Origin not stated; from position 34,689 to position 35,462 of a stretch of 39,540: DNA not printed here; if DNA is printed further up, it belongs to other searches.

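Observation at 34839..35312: STAS-like (anti-sigma-antagonist fold) gene in the rex-equivalent position, convergently overlapping the repressor gene by 152 nt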

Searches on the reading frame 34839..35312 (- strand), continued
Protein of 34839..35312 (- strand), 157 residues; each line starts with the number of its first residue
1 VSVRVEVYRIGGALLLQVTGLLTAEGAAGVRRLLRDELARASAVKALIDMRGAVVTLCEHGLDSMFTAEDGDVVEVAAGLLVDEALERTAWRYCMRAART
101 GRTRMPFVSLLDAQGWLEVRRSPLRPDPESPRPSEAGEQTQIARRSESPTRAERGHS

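Call 34: fold_search(model_id=the predicted structure, library=pdb)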
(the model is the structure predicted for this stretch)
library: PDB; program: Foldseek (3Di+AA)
matches with E <= 10: 1087; with E <= 0.001: 20
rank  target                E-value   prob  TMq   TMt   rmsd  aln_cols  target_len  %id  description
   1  1tid_B                1.8e-05  1.00  0.53  0.67   4.5       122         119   14  Crystal Structures of the ADP and ATP bound forms of the Bacillus Anti-sigma factor SpoIIAB in complex with the Anti-a (released 2004-06-15)
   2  2q3l_A                1.9e-05  1.00  0.49  0.58   4.3       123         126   21  CRYSTAL STRUCTURE OF AN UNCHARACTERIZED PROTEIN FROM DUF3478 FAMILY WITH A SPOIIAA-LIKE FOLD (SHEW_3102) FROM SHEWANEL (released 2007-06-12)
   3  8ih8_B                2.5e-05  1.00  0.47  0.59   4.8       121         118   19  anti-sigmaF factor and Anti-sigmaF factor antagonist complex(usfx-RsfB) (released 2024-02-28)
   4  1tid_D                3.2e-05  1.00  0.56  0.71   3.8       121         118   15  Crystal Structures of the ADP and ATP bound forms of the Bacillus Anti-sigma factor SpoIIAB in complex with the Anti-a (released 2004-06-15)
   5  1th8_B                3.2e-05  1.00  0.53  0.69   4.4       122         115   14  Crystal Structures of the ADP and ATP bound forms of the Bacillus Anti-sigma factor SpoIIAB in complex with the Anti-a (released 2004-06-15)
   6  1til_B                3.9e-05  1.00  0.53  0.68   4.3       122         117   15  Crystal Structures of the ADP and ATP bound forms of the Bacillus Anti-sigma factor SpoIIAB in complex with the Anti-a (released 2004-06-15)
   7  4qtp_D                6.9e-05  1.00  0.54  0.69   3.9       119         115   17  Crystal Structure of an Anti-sigma Factor Antagonist from Mycobacterium paratuberculosis (released 2014-07-16)
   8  2q3l_B                8.9e-05  1.00  0.49  0.59   4.2       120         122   21  CRYSTAL STRUCTURE OF AN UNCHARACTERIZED PROTEIN FROM DUF3478 FAMILY WITH A SPOIIAA-LIKE FOLD (SHEW_3102) FROM SHEWANEL (released 2007-06-12)
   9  1thn_B                1.4e-04  1.00  0.53  0.70   4.5       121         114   12  Crystal Structures of the ADP and ATP bound forms of the Bacillus Anti-sigma factor SpoIIAB in complex with the Anti-a (released 2004-06-15)
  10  1vc1_A                1.9e-04  1.00  0.43  0.57   4.7       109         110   12  Crystal structure of the TM1442 protein from Thermotoga maritima, a homolog of the Bacillus subtilis general stress re (released 2004-09-28)
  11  4hyl_A                2.2e-04  1.00  0.50  0.65   4.6       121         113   17  The crystal structure of an anti-sigma-factor antagonist from Haliangium ochraceum DSM 14365 (released 2012-11-28)
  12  8ih8_A                2.6e-04  1.00  0.46  0.59   4.9       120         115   19  anti-sigmaF factor and Anti-sigmaF factor antagonist complex(usfx-RsfB) (released 2024-02-28)
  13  4hyl_B                2.8e-04  1.00  0.49  0.64   4.7       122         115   17  The crystal structure of an anti-sigma-factor antagonist from Haliangium ochraceum DSM 14365 (released 2012-11-28)
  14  4qtp_A                3.2e-04  1.00  0.52  0.68   4.1       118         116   15  Crystal Structure of an Anti-sigma Factor Antagonist from Mycobacterium paratuberculosis (released 2014-07-16)
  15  6m36_H                4.1e-04  1.00  0.40  0.58   5.3       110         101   14  The crystal structure of B. subtilis RsbV/RsbW complex in the monoclinic crystal form (released 2020-07-15)
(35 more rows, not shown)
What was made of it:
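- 34839..35312 (-): STAS-fold gene, 157 aa, GTG start at 35312, stop codon at 34839-34841. Foldseek best matches are SpoIIAA 1tid/1th8, the DUF3478 protein 2q3l, RsfB and RsbV (call 34).
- On STAS / SpoIIAA superfamily (fold level): The Foldseek top 19 matches are STAS proteins (call 34).
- The top 19 Foldseek matches in the PDB are STAS proteins: SpoIIAA 1tid/1th8 at E 2e-5 with TM 0.67-0.71, 2q3l, RsfB, RsbV and RsbS (call 34). The STAS fold matches anti-sigma antagonists best (call 34).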

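Call 38: find_homologous_proteins(query=A1, max_evalue=0.001)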
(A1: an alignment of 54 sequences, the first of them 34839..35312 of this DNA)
Query A1 (54 sequences) (157 aa, profile of the alignment): 4 proteins with E <= 0.001 among 8000 candidates.
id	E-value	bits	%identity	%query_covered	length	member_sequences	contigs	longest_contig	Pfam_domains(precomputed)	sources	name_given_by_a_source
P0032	1.8e-35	140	29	78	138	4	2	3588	-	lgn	-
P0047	1.1e-33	134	-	-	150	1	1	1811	-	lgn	-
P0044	1.7e-30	124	29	64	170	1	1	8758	-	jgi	jgi:hypothetical protein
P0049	2.8e-29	120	32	73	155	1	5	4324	-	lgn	-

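Call 39: find_encoding_contigs(protein=P0005, flank=4000, max_places=2)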
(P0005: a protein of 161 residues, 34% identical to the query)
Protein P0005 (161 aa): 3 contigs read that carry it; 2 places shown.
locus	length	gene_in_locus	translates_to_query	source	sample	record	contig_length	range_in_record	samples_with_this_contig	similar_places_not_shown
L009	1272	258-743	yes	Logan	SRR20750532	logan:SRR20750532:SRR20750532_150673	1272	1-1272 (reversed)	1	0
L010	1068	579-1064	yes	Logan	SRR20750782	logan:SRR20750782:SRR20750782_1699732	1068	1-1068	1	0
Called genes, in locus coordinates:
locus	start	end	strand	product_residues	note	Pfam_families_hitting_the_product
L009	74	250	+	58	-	-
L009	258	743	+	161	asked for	-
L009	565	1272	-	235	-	?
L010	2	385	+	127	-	?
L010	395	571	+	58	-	-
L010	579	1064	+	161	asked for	-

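Call 40: find_encoding_contigs(protein=P0044, flank=4000, max_places=2)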
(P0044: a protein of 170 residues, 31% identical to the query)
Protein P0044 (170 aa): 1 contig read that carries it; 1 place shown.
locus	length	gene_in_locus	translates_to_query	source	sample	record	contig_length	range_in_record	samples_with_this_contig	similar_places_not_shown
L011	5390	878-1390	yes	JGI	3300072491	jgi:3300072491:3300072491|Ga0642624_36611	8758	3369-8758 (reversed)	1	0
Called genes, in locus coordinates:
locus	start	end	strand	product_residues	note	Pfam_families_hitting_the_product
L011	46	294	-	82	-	-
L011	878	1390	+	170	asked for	-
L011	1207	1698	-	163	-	PF01381:HTH_3 (faint)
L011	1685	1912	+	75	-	PF15943:YdaS_toxin, PF14549:P22_Cro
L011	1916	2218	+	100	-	-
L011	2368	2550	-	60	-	-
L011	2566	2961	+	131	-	-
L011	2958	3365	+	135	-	-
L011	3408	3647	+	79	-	-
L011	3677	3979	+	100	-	-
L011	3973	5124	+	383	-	PF05063:MT-A70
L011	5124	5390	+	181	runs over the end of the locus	-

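Call 41: find_encoding_contigs(protein=P0038, flank=4000, max_places=1)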
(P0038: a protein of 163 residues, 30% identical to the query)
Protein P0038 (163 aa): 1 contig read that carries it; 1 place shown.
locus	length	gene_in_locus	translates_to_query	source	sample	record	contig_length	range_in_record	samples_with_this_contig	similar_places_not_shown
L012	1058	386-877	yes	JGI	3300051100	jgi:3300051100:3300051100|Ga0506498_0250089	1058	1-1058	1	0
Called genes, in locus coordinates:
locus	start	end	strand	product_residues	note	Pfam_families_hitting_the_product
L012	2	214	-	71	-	?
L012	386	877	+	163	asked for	-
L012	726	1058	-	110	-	?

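Call 42: find_encoding_contigs(protein=P0045, flank=4000, max_places=1)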
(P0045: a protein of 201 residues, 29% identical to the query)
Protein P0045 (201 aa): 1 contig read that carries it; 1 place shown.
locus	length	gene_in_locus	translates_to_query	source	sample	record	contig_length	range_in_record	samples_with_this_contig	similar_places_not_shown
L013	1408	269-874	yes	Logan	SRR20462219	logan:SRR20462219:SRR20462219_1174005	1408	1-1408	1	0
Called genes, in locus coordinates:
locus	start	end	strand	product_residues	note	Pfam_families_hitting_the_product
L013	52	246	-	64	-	-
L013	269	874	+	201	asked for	-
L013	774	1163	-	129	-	PF01381:HTH_3, PF13560:HTH_31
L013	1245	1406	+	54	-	?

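Call 43: find_encoding_contigs(protein=P0012, flank=4000, max_places=1)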
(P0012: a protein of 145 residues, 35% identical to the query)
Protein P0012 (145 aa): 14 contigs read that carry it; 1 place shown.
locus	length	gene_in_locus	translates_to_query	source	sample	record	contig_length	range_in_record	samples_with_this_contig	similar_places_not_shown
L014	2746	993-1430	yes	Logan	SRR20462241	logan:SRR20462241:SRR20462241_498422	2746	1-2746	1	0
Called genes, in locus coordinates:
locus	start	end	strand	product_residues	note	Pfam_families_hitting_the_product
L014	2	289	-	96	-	?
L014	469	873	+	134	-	-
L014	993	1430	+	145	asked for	-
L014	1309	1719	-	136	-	PF01381:HTH_3 (weak), PF12844:HTH_19 (weak), PF13560:HTH_31 (weak)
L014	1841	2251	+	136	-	-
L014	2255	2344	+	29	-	-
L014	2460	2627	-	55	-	-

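Call 44: find_encoding_contigs(protein=P0025, flank=4000, max_places=1)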
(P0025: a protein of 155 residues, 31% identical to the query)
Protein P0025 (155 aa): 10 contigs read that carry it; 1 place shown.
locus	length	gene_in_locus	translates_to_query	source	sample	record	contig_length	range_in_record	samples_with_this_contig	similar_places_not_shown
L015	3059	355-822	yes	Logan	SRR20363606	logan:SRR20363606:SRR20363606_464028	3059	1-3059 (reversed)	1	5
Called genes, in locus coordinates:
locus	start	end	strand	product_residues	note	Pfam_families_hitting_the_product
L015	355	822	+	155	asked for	-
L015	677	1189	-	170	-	-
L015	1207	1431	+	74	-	PF15943:YdaS_toxin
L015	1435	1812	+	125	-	-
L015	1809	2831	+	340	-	-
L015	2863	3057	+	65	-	?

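Call 59: find_related_loci(query=A4, collection=genome_contigs, flank=6000)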
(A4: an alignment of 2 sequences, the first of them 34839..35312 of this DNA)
Query A4 (157 aa) in genome_contigs; peptide patterns used: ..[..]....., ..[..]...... (x = any residue, [..] = any of these).
69 stretches matched a pattern, but none encodes a relative of the query by tblastn (E <= 1e-3).

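Call 62: fold_search(model_id=the predicted structure, library=viral)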
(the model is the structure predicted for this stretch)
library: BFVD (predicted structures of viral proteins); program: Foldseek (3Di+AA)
matches with E <= 10: 612; with E <= 0.001: 1
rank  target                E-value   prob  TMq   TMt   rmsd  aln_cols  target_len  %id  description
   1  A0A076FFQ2            2.5e-04  1.00  0.54  0.54   3.8       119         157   15  Uncharacterized protein [Aureococcus anophagefferens virus]
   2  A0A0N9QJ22            1.3e-03  1.00  0.51  0.59   4.2       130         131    8  Uncharacterized protein [Chrysochromulina ericina virus CeV-01B]
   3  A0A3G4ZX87            1.3e-02  0.95  0.31  0.25   7.9        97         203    9  Clp protease [Faunusvirus sp.]
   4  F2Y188                1.5e-02  0.92  0.41  0.43   6.3       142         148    6  (no name in the UniProt tables at hand)
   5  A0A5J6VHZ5            1.7e-02  0.90  0.38  0.11   6.8       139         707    9  STAS domain-containing protein [Megaviridae environmental sample]
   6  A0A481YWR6            3.2e-02  0.98  0.50  0.60   4.3       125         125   17  DUF7793 domain-containing protein [Marseillevirus LCMAC201]
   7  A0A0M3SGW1            3.2e-02  0.82  0.31  0.12   4.3       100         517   15  (no name in the UniProt tables at hand)
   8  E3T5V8                3.2e-02  0.72  0.33  0.21   8.9       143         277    9  Tail specific protease domain-containing protein [Cafeteria roenbergensis virus (strain BV-PW1)]
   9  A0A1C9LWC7            5.6e-02  0.38  0.25  0.27   9.6       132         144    7  (no name in the UniProt tables at hand)
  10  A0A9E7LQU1            6.4e-02  0.30  0.24  0.26   9.9       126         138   11  (no name in the UniProt tables at hand)
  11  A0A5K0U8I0            1.0e-01  0.25  0.27  0.22  10.3       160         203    8  Ribonuclease Zc3h12a-like (Fragment) [Yasminevirus sp. GU-2018]
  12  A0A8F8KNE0            1.1e-01  0.15  0.19  0.14   7.2       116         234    5  DNA-directed RNA polymerase subunit 5 [Clandestinovirus]
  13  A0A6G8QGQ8            1.7e-01  0.14  0.24  0.05  12.3       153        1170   10  (no name in the UniProt tables at hand)
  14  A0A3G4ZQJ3            1.8e-01  0.47  0.37  0.24   8.0       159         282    6  Uncharacterized protein [Barrevirus sp.]
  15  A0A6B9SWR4            1.9e-01  0.16  0.27  0.10  12.7       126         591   10  DNA maturase B [Sphaerotilus phage vB_SnaP-R1]
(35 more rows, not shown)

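Call 80: find_related_loci(query=A7, collection=metagenome_contigs, flank=3000)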
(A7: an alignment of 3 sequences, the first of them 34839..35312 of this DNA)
Query A7 (157 aa) in metagenome_contigs; peptide patterns used: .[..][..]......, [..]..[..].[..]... (x = any residue, [..] = any of these).
600 stretches matched a pattern (row limit reached: there are more); 1 encode a relative of the query (tblastn E <= 1e-3); 1 distinct loci.
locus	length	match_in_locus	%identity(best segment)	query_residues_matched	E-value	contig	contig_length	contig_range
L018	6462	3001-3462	52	3-156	5e-44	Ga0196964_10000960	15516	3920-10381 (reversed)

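Call 81: find_encoding_contigs(protein=P0003, flank=3000, max_places=1)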
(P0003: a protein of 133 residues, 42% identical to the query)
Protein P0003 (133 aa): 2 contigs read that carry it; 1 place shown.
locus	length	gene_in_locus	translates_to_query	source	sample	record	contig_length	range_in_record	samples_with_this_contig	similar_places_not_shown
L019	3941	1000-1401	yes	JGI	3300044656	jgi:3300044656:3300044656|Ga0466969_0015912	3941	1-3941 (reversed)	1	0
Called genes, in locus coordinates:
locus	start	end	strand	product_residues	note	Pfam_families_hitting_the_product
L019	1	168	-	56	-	?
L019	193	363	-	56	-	-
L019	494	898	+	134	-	PF16747:Adhesin_E (weak)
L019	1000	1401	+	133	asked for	-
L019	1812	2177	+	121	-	-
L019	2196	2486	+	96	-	-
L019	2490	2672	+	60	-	-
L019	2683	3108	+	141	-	-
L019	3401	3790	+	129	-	-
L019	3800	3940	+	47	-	?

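Call 82: find_encoding_contigs(protein=P0004, flank=3000, max_places=1)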
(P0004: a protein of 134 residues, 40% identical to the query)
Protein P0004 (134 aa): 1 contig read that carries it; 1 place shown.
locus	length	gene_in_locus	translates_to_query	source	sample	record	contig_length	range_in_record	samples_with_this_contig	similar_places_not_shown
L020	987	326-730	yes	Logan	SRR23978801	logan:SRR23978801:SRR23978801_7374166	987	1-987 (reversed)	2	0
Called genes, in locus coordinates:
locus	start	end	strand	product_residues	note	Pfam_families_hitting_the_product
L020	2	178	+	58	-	?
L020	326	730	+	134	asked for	-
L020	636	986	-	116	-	?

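Call 83: find_encoding_contigs(protein=P0006, flank=3000, max_places=1)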
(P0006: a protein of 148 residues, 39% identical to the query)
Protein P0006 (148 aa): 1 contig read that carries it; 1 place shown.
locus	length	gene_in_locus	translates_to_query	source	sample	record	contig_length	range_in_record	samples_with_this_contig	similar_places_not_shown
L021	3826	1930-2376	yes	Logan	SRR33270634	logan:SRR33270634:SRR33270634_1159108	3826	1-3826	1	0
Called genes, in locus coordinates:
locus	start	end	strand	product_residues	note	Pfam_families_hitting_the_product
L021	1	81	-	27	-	?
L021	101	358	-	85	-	-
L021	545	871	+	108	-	PF18602:Rap1a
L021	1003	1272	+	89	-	PF04014:MazE_antitoxin (weak)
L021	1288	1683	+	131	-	PF01850:PIN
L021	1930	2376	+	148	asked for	-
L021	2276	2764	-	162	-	PF13560:HTH_31 (faint)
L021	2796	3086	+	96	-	-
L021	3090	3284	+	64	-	-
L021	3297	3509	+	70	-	-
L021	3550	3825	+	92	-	?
